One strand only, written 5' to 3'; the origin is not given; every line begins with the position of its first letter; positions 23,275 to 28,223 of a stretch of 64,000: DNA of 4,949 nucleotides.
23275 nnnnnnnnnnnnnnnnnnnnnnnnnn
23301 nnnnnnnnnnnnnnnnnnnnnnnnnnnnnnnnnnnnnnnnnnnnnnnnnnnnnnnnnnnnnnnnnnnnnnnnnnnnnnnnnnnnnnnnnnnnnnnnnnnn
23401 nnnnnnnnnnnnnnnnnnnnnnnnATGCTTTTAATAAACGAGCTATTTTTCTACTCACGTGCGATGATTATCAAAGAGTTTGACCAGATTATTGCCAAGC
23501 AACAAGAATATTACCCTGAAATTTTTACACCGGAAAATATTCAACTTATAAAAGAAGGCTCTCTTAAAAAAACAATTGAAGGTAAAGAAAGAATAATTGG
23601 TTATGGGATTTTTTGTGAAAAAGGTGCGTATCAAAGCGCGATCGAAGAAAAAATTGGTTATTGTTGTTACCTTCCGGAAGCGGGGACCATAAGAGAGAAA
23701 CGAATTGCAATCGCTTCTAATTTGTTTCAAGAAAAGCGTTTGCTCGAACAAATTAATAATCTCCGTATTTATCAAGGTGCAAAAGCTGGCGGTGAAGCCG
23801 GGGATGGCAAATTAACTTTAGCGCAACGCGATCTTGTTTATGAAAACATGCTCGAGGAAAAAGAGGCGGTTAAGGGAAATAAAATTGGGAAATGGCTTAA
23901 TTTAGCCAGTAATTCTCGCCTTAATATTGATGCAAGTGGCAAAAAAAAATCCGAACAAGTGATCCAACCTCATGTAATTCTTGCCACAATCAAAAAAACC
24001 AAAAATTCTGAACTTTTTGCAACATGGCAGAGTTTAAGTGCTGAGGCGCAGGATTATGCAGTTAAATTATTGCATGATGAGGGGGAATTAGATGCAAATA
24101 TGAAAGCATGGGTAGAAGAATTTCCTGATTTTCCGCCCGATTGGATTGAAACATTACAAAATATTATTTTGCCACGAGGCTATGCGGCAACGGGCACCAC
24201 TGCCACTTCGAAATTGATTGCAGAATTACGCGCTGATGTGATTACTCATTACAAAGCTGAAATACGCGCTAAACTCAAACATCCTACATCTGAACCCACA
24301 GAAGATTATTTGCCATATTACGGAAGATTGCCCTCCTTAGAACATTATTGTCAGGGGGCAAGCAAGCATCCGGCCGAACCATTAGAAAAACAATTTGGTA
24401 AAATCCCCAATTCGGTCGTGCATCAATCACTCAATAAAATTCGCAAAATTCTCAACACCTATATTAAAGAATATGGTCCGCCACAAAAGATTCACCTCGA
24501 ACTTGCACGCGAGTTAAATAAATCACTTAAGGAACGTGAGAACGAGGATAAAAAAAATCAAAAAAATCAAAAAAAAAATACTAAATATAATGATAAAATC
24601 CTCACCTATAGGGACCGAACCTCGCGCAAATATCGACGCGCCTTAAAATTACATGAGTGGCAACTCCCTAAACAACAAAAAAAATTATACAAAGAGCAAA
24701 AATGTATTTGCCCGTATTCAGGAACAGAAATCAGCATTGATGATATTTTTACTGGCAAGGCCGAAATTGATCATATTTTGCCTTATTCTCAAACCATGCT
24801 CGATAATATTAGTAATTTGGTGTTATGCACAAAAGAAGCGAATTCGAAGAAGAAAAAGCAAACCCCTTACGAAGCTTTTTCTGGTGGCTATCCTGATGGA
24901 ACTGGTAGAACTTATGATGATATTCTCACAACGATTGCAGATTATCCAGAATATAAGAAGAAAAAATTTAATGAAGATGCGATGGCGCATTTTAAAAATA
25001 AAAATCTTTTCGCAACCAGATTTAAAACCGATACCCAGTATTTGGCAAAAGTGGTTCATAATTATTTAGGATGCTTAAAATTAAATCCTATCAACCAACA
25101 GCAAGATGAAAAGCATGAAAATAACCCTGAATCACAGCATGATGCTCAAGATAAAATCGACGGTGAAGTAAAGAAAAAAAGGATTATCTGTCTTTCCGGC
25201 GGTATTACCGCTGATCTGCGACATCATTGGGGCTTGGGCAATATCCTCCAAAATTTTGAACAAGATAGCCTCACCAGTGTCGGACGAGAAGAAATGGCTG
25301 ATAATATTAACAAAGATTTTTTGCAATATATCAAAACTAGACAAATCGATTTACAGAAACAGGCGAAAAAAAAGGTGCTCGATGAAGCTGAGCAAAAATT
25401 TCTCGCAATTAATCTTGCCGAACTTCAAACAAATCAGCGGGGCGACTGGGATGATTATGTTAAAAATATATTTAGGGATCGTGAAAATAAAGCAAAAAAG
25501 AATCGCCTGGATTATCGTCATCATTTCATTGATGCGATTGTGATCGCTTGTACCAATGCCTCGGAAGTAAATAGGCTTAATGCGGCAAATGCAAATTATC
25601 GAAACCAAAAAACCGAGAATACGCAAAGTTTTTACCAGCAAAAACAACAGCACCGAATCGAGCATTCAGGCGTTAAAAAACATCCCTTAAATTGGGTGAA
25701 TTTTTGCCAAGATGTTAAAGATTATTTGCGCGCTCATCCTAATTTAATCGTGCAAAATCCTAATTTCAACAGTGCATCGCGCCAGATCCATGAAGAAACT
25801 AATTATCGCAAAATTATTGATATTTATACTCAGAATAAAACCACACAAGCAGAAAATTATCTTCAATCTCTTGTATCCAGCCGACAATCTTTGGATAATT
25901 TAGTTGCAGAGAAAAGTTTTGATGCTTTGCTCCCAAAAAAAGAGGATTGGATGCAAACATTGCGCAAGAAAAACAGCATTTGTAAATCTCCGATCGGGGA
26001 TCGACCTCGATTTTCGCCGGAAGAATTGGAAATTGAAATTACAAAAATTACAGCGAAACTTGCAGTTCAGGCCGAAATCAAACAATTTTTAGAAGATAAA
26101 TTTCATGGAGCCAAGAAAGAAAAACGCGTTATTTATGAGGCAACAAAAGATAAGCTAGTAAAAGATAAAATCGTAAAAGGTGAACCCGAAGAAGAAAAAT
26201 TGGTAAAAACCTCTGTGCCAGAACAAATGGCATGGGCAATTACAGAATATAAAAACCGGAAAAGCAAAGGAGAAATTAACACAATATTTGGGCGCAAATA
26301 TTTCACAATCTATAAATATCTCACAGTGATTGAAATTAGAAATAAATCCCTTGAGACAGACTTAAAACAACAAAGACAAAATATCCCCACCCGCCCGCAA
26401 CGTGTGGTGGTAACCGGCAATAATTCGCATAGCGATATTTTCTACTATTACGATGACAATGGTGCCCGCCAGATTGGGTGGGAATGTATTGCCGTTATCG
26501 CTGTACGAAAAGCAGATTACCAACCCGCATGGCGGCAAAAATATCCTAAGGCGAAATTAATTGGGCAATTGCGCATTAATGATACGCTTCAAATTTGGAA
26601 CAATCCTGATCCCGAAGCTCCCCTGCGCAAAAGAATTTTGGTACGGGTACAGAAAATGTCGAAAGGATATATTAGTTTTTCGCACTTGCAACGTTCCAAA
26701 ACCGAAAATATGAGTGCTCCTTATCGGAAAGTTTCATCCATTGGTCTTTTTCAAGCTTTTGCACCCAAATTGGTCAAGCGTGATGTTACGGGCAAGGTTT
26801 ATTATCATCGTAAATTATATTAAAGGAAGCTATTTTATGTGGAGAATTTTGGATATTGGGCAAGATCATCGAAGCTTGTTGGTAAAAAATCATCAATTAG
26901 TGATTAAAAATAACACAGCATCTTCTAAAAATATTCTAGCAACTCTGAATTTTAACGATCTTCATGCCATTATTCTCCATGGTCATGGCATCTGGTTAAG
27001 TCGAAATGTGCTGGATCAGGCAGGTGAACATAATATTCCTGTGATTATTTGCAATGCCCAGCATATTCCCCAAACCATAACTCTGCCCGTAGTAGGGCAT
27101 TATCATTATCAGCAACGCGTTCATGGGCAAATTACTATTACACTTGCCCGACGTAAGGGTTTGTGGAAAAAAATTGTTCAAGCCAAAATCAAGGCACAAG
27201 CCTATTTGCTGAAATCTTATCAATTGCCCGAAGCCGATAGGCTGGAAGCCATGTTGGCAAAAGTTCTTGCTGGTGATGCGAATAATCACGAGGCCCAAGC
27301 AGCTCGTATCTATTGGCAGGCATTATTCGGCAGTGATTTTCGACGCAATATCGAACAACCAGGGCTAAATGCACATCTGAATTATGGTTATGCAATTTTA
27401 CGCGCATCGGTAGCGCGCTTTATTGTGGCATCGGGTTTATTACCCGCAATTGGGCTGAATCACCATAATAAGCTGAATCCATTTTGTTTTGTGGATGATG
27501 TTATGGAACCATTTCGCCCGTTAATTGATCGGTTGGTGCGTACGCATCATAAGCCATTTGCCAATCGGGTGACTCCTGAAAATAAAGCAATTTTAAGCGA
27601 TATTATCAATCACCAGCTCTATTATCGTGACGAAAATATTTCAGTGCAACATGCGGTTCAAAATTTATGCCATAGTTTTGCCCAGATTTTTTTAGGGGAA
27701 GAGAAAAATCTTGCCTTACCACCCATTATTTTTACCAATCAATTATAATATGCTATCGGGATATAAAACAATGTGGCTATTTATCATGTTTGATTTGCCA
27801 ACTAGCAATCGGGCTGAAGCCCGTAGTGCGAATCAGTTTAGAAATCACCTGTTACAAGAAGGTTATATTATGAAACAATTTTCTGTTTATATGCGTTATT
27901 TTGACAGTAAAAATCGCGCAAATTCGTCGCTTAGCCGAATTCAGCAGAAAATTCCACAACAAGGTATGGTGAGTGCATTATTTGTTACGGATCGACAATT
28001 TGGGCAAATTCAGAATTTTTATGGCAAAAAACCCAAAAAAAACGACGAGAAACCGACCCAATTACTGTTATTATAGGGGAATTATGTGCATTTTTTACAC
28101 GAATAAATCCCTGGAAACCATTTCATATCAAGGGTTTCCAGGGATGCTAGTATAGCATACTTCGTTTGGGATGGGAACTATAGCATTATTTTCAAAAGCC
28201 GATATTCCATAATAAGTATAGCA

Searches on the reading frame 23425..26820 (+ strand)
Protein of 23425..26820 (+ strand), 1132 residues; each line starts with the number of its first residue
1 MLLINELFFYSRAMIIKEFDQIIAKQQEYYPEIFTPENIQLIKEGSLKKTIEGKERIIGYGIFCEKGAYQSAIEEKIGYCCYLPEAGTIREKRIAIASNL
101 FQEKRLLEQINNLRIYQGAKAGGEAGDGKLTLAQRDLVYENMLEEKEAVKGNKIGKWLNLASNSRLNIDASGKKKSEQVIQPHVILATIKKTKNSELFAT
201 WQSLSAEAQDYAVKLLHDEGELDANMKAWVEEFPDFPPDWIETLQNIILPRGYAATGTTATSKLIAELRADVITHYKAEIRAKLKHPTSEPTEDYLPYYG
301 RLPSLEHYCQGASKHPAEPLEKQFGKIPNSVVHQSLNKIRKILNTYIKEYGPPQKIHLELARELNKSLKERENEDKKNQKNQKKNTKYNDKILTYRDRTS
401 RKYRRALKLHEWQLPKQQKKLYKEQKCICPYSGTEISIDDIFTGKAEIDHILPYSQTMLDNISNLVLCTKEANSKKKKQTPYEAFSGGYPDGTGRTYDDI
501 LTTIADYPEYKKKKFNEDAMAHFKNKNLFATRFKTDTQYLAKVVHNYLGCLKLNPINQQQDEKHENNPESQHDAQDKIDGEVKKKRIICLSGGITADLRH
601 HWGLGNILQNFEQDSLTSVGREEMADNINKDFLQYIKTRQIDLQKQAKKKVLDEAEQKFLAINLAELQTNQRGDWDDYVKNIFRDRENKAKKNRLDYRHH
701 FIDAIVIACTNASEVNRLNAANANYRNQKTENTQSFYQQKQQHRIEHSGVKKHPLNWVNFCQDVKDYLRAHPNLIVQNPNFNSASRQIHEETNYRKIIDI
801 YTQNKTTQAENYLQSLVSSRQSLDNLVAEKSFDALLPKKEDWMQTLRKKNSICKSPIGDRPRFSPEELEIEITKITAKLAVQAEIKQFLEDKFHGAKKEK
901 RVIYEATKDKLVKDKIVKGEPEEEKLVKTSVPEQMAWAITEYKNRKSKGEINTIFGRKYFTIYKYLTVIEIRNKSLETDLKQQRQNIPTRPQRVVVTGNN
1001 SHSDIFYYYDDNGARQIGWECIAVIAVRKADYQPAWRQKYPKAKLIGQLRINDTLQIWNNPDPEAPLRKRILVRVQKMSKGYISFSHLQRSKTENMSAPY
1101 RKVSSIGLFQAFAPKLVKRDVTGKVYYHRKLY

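Call 10: find_homologous_proteins(query=window:23425-26820:+)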
Query window:23425-26820:+ (1132 aa): 535 proteins with E <= 0.001 among 8000 candidates; the best 120 are listed.
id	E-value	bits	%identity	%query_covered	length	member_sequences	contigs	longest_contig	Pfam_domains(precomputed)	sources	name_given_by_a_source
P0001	0.0e+0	2552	100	99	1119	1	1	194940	PF13395.13,PF18470.7,PF18541.8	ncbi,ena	-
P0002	1.2e-269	916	46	99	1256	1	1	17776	PF13395.13,PF18470.7,PF18541.8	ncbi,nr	ncbi:MAG: type II CRISPR RNA-guided endonuclease Cas9 [Alphaproteobacteria bacterium]|nr:type II CRI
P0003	1.1e-132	463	42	49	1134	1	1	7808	PF13395.13,PF18470.7,PF18541.8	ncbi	-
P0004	3.7e-118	415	30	99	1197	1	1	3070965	PF13395.13,PF18470.7,PF18541.8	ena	-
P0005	3.5e-109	385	37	54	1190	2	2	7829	PF13395.13,PF18541.8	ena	-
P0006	7.0e-86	308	29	90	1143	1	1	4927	PF13395.13,PF18470.7,PF18541.8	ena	-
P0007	9.2e-85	304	33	53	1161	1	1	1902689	PF13395.13,PF18541.8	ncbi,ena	-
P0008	2.3e-71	260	27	67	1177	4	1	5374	PF13395.13,PF18541.8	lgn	-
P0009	1.6e-67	247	31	58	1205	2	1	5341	PF13395.13,PF18470.7,PF18541.8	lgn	-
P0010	3.8e-67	246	34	44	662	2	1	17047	PF13395.13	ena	-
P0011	2.4e-65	240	28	58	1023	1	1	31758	PF13395.13,PF18470.7,PF18541.8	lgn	-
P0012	2.3e-60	223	31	48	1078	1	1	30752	PF13395.13,PF18470.7,PF18541.8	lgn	-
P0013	8.4e-60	221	27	58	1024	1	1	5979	PF13395.13,PF18470.7,PF18541.8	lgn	-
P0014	8.3e-59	218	30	52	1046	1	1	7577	PF13395.13,PF18470.7,PF18541.8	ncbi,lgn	ncbi:MAG: type II CRISPR RNA-guided endonuclease Cas9 [Stenotrophobium sp.]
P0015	1.2e-58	217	30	53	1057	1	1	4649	PF13395.13,PF01844.30,PF18470.7,PF18541.8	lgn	-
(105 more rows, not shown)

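Call 12: find_encoding_contigs(protein=P0002, flank=10000, max_places=4)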
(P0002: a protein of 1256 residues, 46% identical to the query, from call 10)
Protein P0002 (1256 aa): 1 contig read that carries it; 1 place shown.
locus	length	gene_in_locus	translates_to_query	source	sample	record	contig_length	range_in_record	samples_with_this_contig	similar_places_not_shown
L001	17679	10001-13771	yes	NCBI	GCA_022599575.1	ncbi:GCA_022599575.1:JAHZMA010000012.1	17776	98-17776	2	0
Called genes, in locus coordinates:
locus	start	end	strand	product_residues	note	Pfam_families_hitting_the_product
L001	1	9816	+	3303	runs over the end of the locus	?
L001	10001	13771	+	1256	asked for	PF18470:Cas9_a, PF13395:HNH_4, PF18541:RuvC_III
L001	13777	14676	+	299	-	PF01867:Cas_Cas1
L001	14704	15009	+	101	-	PF09827:CRISPR_Cas2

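Call 13: find_encoding_contigs(protein=P0001, flank=10000, max_places=4)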
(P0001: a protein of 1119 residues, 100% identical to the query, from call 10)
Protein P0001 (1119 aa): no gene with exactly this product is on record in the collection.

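Call 14: find_encoding_contigs(protein=P0003, flank=10000, max_places=4)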
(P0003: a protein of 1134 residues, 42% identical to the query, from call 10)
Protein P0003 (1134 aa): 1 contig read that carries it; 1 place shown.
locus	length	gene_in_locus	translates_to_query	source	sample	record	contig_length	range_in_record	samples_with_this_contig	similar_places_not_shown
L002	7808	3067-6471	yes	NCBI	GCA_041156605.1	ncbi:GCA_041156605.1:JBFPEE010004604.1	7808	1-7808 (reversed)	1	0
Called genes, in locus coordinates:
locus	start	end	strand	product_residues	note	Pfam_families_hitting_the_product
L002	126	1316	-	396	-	PF00009:GTP_EFTU, PF03144:GTP_EFTU_D2, PF03143:GTP_EFTU_D3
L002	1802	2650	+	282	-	PF08032:SpoU_sub_bind (faint), PF00588:SpoU_methylase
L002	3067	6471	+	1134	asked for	PF18470:Cas9_a, PF13395:HNH_4, PF18541:RuvC_III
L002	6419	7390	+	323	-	PF01867:Cas_Cas1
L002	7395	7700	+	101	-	PF09827:CRISPR_Cas2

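Call 33: find_encoding_contigs(protein=P0004, flank=6000, max_places=2)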
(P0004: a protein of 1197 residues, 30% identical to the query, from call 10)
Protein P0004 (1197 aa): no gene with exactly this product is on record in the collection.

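Call 34: find_encoding_contigs(protein=P0005, flank=6000, max_places=2)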
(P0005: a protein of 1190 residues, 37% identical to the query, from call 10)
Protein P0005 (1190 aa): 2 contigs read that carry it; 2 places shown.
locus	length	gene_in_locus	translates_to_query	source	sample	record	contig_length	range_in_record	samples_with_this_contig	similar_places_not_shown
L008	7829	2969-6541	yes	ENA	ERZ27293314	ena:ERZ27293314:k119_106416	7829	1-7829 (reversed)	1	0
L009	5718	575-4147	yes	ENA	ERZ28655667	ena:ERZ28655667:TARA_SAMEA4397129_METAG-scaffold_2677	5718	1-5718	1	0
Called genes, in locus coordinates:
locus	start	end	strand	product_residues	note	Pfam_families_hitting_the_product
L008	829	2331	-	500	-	PF22494:choice_anch_I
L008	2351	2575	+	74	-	-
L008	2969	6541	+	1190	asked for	PF13395:HNH_4, PF18541:RuvC_III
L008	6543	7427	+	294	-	PF01867:Cas_Cas1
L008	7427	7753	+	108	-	PF09827:CRISPR_Cas2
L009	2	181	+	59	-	?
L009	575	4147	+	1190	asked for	PF13395:HNH_4, PF18541:RuvC_III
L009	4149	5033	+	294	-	PF01867:Cas_Cas1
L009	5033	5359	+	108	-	PF09827:CRISPR_Cas2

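Call 35: find_encoding_contigs(protein=P0007, flank=6000, max_places=2)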
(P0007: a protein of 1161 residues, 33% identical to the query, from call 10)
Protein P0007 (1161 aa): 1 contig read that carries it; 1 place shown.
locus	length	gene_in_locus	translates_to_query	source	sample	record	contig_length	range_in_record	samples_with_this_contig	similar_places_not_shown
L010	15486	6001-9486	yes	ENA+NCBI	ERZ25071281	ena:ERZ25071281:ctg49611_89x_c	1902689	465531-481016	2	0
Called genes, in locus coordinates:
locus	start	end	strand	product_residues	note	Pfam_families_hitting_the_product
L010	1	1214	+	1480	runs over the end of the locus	PF07669:Eco57I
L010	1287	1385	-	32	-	-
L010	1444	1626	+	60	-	-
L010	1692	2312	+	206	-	-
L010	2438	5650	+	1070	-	PF13091:PLDc_2, PF04851:ResIII (weak), PF00176:SNF2-rel_dom (weak), PF00270:DEAD (faint), PF00176:SNF2-rel_dom (weak), PF00271:Helicase_C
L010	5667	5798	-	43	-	-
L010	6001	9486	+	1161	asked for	PF13395:HNH_4, PF18541:RuvC_III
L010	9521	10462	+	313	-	PF01867:Cas_Cas1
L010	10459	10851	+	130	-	-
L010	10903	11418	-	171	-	-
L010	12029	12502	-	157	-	-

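Call 60: list_cluster_members(proteins=[P0001, P0002])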
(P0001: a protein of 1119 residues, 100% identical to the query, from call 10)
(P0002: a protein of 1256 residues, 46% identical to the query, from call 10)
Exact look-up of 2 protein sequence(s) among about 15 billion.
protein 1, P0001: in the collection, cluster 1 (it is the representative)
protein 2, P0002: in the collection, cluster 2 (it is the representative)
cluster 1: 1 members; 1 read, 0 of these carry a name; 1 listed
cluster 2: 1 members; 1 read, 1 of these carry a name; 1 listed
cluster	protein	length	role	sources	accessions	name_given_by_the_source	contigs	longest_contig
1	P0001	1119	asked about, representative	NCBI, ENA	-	-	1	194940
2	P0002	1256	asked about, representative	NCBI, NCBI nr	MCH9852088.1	MAG: type II CRISPR RNA-guided endonuclease Cas9 [Alphaproteobacteria bacterium] | type II CRISPR RNA-guided endonuclease Cas9 [Alphaproteobacteria bacterium]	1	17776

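Call 65: search_solved_structures(query=window:23446-26820:+, max_evalue=0.00001)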
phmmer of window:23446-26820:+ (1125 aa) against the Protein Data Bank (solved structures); distinct sequences matched with E-value up to 0.00001: 40.
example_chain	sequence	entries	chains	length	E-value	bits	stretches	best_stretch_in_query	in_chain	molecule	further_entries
9ar4_A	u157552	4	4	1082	5e-28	101.1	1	313-541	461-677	CRISPR-associated endonuclease Cas9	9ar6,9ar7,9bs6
21dz_A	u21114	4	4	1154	3.4e-27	98.4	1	317-596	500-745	CRISPR-associated endonuclease Cas9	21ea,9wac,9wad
8jtj_A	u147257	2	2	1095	1.3e-24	89.8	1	312-541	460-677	CRISPR-associated endonuclease Cas9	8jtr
8uza_A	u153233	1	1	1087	2.2e-24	89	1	312-541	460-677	CRISPR-associated endonuclease Cas9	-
8uzb_A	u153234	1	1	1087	2.6e-24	88.8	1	312-541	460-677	CRISPR-associated endonuclease Cas9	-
8ja0_A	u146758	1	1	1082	1e-23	86.8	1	319-527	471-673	CRISPR-associated endonuclease Cas9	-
6kc8_A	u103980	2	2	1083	1e-23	86.8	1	319-527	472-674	CRISPR-associated endonuclease Cas9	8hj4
6jdq_A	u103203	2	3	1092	1.1e-23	86.8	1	319-527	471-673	CRISPR-associated endonuclease Cas9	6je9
8hnt_A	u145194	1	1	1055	1.6e-23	86.2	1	318-541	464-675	CRISPR-associated endonuclease Cas9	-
6je3_A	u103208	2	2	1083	9.6e-23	83.6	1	319-527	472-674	CRISPR-associated endonuclease Cas9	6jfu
6jdv_A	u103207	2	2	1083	2e-22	82.5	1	319-527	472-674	CRISPR-associated endonuclease Cas9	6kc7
6je4_A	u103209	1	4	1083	2e-22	82.5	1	319-527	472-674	CRISPR-associated endonuclease Cas9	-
8hnw_A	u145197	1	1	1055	3.2e-22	81.9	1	318-541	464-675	CRISPR-associated endonuclease Cas9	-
8hnv_A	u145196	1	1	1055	3.2e-22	81.8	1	318-541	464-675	CRISPR-associated endonuclease Cas9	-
6rj9_C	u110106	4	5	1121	5.7e-17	64.5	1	318-541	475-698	CRISPR-associated endonuclease Cas9 1 | Streptococcus Thermophilus 1 Cas9 | Cas 9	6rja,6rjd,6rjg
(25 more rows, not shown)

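Call 66: search_protein_families(library=ncbifam, proteins=[window:23446-26820:+])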
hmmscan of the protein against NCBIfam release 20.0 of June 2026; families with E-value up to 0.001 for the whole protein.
window:23446-26820:+ (1125 aa): 2 families
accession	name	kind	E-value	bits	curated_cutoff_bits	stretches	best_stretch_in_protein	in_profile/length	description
TIGR01865.2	cas_Csn1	equivalog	2.4e-95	320.8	100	1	3-1003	204-1017/1070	type II CRISPR RNA-guided endonuclease Cas9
NF049971.1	CRISPR_Cas9d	exception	1.1e-27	97.1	375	2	317-479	458-603/986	type II CRISPR RNA-guided endonuclease Cas9d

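Call 72: find_encoding_contigs(protein=P0006, flank=3000, max_places=1)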
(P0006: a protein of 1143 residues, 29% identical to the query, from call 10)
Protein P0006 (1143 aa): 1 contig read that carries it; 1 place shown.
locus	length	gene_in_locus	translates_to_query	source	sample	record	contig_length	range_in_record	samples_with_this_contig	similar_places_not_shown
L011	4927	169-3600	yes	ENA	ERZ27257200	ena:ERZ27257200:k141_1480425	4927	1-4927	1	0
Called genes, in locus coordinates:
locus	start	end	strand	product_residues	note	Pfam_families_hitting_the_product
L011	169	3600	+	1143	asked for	PF18470:Cas9_a, PF13395:HNH_4, PF18541:RuvC_III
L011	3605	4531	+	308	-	PF01867:Cas_Cas1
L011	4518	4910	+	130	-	PF09827:CRISPR_Cas2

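Call 73: find_encoding_contigs(protein=P0010, flank=4000, max_places=1)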
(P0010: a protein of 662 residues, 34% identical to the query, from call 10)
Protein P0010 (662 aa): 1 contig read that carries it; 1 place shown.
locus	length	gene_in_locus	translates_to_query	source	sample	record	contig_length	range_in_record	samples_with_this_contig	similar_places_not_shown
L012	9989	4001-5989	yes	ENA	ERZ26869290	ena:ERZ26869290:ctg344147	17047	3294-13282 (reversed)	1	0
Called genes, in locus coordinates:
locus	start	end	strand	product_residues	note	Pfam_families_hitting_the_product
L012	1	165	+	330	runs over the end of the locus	-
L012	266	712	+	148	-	-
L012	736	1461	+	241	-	-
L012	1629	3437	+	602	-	PF03235:GmrSD_N, PF07510:GmrSD_C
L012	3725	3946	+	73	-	-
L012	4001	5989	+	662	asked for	PF13395:HNH_4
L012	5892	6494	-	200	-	-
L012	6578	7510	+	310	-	-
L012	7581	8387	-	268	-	-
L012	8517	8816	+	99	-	PF09827:CRISPR_Cas2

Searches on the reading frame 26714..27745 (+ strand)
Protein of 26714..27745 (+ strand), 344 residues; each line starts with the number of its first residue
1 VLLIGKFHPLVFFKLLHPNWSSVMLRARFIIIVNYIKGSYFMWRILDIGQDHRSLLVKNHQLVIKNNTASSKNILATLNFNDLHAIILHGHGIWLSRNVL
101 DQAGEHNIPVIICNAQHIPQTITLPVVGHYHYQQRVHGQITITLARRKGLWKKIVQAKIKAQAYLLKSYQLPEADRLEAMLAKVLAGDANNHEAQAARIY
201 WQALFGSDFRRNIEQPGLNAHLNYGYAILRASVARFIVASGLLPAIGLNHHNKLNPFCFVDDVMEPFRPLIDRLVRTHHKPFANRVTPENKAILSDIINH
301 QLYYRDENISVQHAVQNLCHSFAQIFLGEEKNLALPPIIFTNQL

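Call 66: search_protein_families(library=ncbifam, proteins=[window:26714-27745:+])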
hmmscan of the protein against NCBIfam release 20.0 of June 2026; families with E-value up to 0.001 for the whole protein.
window:26714-27745:+ (344 aa): 8 families
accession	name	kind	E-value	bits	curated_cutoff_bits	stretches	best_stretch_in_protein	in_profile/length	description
TIGR03639.1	cas1_NMENI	exception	7.9e-77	258.3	120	1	43-322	1-277/278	type II CRISPR-associated endonuclease Cas1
TIGR00287.1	cas1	equivalog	2.5e-23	82.7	71.7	1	50-330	6-323/327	CRISPR-associated endonuclease Cas1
TIGR04329.1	cas1_PREFRAN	exception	1.4e-11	44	300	1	50-278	13-249/317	type V CRISPR-associated endonuclease Cas1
NF049935.1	cas4g_cas1g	exception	2.4e-11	42.8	560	1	48-271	219-459/546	CRISPR-associated endonuclease Cas4g/Cas1g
TIGR04093.1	cas1_CYANO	exception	4.2e-10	39.1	385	1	48-271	5-247/334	type I-D CRISPR-associated endonuclease Cas1d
TIGR03640.1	cas1_DVULG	exception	6.7e-07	28.8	385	1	216-276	198-259/340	type I-C CRISPR-associated endonuclease Cas1c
TIGR03983.1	cas1_MYXAN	equivalog_domain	2.9e-06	26.5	358.05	1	217-275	205-264/347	type I-MYXAN CRISPR-associated endonuclease Cas1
TIGR03641.1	cas1_HMARI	exception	8.8e-05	21.9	304.1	1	73-275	24-242/324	type I-B CRISPR-associated endonuclease Cas1b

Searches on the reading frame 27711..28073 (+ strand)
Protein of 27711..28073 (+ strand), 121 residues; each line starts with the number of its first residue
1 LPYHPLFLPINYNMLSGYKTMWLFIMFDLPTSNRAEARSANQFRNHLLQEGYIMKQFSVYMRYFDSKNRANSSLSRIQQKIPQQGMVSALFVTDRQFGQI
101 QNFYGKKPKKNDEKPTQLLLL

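Call 66: search_protein_families(library=ncbifam, proteins=[window:27711-28073:+])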
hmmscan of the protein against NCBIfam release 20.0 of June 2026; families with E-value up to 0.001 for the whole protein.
window:27711-28073:+ (121 aa): 1 family
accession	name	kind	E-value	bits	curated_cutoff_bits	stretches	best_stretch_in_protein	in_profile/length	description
TIGR01573.1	cas2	equivalog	6.2e-18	64.9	24.5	1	21-114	1-91/96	CRISPR-associated endonuclease Cas2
